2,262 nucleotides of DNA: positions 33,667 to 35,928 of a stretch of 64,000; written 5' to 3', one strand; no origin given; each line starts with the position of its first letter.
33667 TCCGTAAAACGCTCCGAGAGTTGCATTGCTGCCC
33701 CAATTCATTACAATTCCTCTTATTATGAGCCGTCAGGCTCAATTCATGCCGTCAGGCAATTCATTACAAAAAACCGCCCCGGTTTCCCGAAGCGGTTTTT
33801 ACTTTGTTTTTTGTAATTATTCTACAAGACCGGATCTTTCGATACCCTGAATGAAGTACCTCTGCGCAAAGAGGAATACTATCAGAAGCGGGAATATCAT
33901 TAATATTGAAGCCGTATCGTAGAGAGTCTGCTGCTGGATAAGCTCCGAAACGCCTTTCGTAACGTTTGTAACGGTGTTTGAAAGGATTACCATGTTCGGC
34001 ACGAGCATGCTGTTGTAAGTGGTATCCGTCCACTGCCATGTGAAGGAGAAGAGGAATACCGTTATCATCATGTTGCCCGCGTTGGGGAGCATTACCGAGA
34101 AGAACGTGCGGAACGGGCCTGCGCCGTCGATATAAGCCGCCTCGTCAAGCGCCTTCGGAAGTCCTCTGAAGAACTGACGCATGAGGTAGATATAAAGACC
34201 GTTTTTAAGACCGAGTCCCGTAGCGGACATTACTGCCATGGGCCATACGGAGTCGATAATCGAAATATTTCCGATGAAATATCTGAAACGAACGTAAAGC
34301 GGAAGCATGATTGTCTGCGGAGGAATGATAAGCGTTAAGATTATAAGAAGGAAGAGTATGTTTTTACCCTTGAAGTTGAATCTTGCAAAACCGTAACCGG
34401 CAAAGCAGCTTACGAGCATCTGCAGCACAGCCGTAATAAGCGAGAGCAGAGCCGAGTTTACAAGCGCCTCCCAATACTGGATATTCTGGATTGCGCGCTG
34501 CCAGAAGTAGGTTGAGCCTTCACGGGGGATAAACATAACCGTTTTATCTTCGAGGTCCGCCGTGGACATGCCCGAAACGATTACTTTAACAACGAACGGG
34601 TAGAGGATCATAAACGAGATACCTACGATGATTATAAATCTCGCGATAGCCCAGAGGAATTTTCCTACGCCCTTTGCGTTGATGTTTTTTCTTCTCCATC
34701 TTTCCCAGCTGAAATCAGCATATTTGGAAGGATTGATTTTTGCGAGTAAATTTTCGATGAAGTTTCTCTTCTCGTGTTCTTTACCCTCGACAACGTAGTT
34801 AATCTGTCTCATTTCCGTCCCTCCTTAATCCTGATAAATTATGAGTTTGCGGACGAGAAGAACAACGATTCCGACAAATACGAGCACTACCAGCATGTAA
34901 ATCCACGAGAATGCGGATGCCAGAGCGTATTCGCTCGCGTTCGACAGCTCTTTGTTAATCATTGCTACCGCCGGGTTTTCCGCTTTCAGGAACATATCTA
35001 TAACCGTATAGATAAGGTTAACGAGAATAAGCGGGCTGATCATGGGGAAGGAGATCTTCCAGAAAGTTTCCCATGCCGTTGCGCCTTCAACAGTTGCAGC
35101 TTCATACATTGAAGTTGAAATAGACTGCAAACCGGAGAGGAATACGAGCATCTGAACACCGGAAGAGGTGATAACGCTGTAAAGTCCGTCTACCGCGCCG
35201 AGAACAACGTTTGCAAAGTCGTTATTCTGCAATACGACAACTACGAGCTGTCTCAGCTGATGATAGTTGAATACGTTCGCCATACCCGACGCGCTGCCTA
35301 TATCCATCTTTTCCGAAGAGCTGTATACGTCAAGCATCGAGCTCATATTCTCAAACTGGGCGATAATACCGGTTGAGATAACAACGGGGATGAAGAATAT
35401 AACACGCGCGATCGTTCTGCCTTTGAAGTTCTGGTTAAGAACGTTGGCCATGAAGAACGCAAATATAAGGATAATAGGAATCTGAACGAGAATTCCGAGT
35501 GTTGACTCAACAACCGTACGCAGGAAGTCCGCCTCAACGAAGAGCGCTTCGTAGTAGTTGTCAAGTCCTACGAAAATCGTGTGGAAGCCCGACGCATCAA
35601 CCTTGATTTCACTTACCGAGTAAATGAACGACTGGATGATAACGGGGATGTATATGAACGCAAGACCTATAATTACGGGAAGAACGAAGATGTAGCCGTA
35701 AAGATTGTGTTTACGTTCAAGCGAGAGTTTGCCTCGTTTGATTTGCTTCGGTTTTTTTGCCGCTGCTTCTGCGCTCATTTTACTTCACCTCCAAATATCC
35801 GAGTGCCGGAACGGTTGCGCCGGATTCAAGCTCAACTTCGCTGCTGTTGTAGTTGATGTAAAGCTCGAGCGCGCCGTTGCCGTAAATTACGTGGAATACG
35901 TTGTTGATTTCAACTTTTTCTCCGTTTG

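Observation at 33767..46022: Eight-gene envelope operon: two complete ABC permease pairs bracketing an NHL/TPR protein, a Yip1-like protein and a 992-aa lipoprotein, led by a giant CBM-like/SBP fusion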

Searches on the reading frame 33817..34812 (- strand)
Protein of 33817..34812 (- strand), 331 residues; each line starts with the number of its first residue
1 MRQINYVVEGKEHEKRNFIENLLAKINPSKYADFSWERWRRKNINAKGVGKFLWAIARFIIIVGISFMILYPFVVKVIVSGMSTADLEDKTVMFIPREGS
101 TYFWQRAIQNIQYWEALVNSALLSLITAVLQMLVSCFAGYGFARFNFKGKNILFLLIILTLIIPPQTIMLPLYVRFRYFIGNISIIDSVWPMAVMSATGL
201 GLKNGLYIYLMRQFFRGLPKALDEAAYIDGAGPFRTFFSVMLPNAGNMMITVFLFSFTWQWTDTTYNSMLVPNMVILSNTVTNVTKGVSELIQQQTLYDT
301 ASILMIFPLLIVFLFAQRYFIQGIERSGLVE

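Call 5: search_protein_families(library=pfam, proteins=[window:33817-34812:-], max_evalue=0.01)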
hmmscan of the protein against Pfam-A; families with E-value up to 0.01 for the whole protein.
window:33817-34812:- (331 aa): 1 family
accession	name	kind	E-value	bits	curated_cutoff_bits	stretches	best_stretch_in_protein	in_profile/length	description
PF00528.27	BPD_transp_1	-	4.4e-18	66.1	26.4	1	136-325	6-183/184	Binding-protein-dependent transport system inner membrane component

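Call 10: search_protein_families(library=ncbifam, proteins=[window:33817-34812:-], max_evalue=0.01)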
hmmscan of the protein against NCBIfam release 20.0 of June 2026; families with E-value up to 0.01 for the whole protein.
window:33817-34812:- (331 aa): 14 families
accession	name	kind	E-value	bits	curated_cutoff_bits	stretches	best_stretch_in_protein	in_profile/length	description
NF008210.0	PRK10973.1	equivalog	3.8e-23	82.6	297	1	56-324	11-276/281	sn-glycerol-3-phosphate ABC transporter permease UgpE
NF008231.0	PRK10998.1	equivalog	1.5e-21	77.2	261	1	116-328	84-293/296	maltose ABC transporter permease MalG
NF040932.1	ABC_arch_GlcU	equivalog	1.3e-18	67.6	340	1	59-324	6-264/272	glucose ABC transporter permease GlcU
NF040839.1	tungstate_WtpB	equivalog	3.4e-10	40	340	1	105-258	34-191/251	tungstate ABC transporter permease WtpB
TIGR01581.1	Mo_ABC_porter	hypoth_equivalog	8.7e-10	38.5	210.3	1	103-257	10-168/225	ABC transporter permease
NF006939.0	PRK09421.1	equivalog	1.9e-08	34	262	1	112-274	7-175/230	molybdate ABC transporter permease subunit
TIGR02141.1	modB_ABC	equivalog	2.3e-07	30.7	182.6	1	122-258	5-146/208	molybdate ABC transporter permease subunit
TIGR03262.1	PhnU2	equivalog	5.2e-07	28.7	593.25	1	105-315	44-252/546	putative 2-aminoethylphosphonate ABC transporter permease subunit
TIGR00969.1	3a0106s02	subfamily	0.00014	21.5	240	1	99-314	46-265/272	sulfate ABC transporter permease subunit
NF007047.0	PRK09500.1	equivalog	0.00031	20.4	326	1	94-312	36-245/257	spermidine/putrescine ABC transporter permease PotC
NF007852.0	PRK10561.1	equivalog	0.0013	18.7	335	1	214-264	180-230/295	sn-glycerol-3-phosphate ABC transporter permease UgpA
TIGR02140.1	permease_CysW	equivalog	0.0014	18.2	329.1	1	99-312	32-249/261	sulfate ABC transporter permease subunit CysW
NF007889.0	PRK10592.1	equivalog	0.0026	17.4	476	1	60-288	13-238/281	putrescine ABC transporter permease PotI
NF040931.1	ABC_arch_GlcT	equivalog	0.0054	16.4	360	0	206-286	157-239/278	glucose ABC transporter permease GlcT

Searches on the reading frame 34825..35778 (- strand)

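Call 5: search_protein_families(library=pfam, proteins=[window:34825-35778:-], max_evalue=0.01)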
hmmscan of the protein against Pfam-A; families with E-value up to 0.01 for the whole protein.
window:34825-35778:- (317 aa): 2 families
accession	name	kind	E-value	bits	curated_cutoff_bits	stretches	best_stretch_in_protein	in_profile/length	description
PF00528.27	BPD_transp_1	-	4.7e-07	30.1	26.4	1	104-309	2-175/184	Binding-protein-dependent transport system inner membrane component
PF13161.12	DUF3996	-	0.00057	20.1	22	1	180-279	39-137/154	Protein of unknown function (DUF3996)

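Call 10: search_protein_families(library=ncbifam, proteins=[window:34825-35778:-], max_evalue=0.01)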
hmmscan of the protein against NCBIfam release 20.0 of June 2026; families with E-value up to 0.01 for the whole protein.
window:34825-35778:- (317 aa): 6 families
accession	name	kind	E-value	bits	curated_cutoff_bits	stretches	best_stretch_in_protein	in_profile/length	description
NF007852.0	PRK10561.1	equivalog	2.5e-12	47.2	335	2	201-264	165-232/295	sn-glycerol-3-phosphate ABC transporter permease UgpA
NF008231.0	PRK10998.1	equivalog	8.5e-06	25.5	261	1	215-287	179-246/296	maltose ABC transporter permease MalG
NF040932.1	ABC_arch_GlcU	equivalog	3.1e-05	23.8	340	1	203-275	145-214/272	glucose ABC transporter permease GlcU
TIGR01581.1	Mo_ABC_porter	hypoth_equivalog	7.4e-05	22.3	210.3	1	205-258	114-167/225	ABC transporter permease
NF008232.0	PRK10999.1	equivalog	9.5e-05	21.3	392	1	210-251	391-433/520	maltose ABC transporter permease MalF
TIGR00969.1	3a0106s02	subfamily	0.00028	20.5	240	1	217-276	166-223/272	sulfate ABC transporter permease subunit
